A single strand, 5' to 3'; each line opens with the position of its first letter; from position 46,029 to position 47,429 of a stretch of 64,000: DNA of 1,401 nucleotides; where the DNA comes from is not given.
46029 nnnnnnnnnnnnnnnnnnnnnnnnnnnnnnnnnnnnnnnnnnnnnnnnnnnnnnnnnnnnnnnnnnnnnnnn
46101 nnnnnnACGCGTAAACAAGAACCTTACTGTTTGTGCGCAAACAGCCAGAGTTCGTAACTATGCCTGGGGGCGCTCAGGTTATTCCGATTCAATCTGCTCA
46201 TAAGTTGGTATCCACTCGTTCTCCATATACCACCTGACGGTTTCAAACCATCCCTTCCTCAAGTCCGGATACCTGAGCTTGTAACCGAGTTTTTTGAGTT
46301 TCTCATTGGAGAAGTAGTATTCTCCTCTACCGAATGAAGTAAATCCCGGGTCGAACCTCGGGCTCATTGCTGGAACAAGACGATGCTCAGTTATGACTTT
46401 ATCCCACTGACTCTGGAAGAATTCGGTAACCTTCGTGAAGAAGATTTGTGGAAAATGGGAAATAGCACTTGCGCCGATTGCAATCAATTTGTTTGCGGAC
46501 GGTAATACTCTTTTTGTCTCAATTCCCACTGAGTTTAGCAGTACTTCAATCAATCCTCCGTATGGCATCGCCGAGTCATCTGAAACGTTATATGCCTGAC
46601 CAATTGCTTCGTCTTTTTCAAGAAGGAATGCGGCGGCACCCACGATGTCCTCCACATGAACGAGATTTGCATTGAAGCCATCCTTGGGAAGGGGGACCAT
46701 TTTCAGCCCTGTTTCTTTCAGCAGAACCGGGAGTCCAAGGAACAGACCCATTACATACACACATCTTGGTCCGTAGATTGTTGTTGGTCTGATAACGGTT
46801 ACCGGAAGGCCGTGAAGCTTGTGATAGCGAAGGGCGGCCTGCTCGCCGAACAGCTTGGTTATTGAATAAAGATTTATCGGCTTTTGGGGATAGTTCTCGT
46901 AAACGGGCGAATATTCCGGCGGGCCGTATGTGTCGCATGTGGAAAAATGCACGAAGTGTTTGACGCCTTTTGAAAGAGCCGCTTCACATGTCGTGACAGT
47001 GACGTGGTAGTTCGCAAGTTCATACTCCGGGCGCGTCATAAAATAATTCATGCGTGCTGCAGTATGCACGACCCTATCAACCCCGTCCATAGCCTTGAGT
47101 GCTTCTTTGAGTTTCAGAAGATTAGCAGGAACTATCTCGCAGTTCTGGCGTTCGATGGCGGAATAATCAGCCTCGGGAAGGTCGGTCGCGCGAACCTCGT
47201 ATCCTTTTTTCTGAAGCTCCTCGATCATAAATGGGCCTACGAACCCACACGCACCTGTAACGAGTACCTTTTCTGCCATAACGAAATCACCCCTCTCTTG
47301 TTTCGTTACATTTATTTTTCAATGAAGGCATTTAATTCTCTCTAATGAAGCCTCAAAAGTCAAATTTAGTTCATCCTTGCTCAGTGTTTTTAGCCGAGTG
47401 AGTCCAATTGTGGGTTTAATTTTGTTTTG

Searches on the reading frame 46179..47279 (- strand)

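Call 72: search_protein_families(library=pfam, max_evalue=0.00001, proteins=[window:46179-47279:-])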
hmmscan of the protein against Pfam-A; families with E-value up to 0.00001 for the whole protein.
window:46179-47279:- (366 aa): 7 families
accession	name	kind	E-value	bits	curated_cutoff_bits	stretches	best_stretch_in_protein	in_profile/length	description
PF01370.27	Epimerase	-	1.5e-33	116.7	20.9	1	5-232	1-239/240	NAD dependent epimerase/dehydratase family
PF01073.25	3Beta_HSD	-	5.8e-21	75.2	22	1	6-258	1-275/280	3-beta hydroxysteroid dehydrogenase/isomerase family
PF16363.11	GDP_Man_Dehyd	-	1.2e-17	64.9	27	1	6-253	1-268/332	GDP-mannose 4,6 dehydratase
PF07993.18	NAD_binding_4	-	1.8e-14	54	20.1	1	62-170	84-209/258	Male sterility protein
PF13460.12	NAD_binding_10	-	2.7e-11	44.1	27.2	1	9-168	1-146/184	NAD(P)H-binding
PF04321.23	RmlD_sub_bind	-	3.7e-10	39.8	27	1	4-170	2-153/287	RmlD substrate binding domain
PF05368.20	NmrA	-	5.4e-06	26.6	27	1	2-111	2-104/298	NmrA-like family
